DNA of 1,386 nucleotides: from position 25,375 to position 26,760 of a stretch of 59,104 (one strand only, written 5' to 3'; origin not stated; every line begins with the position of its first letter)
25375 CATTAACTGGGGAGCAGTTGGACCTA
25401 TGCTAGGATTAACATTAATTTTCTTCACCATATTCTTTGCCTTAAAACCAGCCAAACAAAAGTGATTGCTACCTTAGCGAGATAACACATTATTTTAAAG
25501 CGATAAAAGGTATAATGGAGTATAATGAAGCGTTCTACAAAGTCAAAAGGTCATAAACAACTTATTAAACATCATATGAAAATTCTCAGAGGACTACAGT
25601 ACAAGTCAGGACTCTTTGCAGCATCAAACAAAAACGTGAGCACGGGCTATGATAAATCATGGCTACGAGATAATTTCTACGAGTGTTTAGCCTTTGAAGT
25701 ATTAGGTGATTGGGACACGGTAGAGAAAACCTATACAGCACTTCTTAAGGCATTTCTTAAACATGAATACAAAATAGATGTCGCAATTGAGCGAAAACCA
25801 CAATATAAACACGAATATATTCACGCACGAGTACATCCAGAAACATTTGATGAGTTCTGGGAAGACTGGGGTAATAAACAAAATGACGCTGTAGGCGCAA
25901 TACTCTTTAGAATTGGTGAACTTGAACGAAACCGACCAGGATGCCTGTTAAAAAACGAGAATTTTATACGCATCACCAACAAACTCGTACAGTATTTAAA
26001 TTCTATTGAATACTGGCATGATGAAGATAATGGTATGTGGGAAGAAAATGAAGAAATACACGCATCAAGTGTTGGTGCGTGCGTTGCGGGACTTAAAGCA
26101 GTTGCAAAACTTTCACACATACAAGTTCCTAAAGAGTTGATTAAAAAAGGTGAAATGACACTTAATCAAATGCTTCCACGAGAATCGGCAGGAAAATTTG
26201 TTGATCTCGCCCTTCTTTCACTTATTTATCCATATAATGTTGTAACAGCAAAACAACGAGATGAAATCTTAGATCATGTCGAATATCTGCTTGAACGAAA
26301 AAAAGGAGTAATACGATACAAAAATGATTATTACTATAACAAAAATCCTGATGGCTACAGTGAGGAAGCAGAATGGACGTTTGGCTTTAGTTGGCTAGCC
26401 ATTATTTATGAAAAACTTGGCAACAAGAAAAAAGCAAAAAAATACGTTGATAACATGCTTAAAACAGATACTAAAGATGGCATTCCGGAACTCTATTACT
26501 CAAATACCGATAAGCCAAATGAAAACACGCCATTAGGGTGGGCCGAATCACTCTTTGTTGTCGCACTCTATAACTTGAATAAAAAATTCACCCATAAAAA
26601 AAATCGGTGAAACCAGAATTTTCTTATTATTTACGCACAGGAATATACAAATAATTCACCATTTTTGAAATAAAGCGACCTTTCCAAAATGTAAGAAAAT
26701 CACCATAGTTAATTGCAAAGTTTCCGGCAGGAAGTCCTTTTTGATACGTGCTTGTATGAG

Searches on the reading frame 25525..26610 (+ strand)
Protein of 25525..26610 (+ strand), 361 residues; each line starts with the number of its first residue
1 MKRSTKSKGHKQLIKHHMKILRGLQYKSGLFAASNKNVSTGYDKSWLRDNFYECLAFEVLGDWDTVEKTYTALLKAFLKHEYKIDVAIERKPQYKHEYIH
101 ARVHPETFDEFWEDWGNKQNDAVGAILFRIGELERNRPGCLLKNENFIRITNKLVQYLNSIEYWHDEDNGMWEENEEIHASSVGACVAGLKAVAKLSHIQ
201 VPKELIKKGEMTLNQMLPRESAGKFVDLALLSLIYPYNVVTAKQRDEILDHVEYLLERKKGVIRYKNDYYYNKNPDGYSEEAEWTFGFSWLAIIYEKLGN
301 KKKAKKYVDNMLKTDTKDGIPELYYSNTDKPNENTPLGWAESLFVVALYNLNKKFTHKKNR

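Call 12: search_protein_families(library=pfam, proteins=[window:25525-26610:+], max_evalue=0.001)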
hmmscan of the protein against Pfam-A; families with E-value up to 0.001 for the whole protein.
window:25525-26610:+ (361 aa): 1 family
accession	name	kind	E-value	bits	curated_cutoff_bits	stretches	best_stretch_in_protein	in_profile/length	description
PF00723.27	Glyco_hydro_15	-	2.4e-16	60.1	22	1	11-346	4-281/427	Glycosyl hydrolases family 15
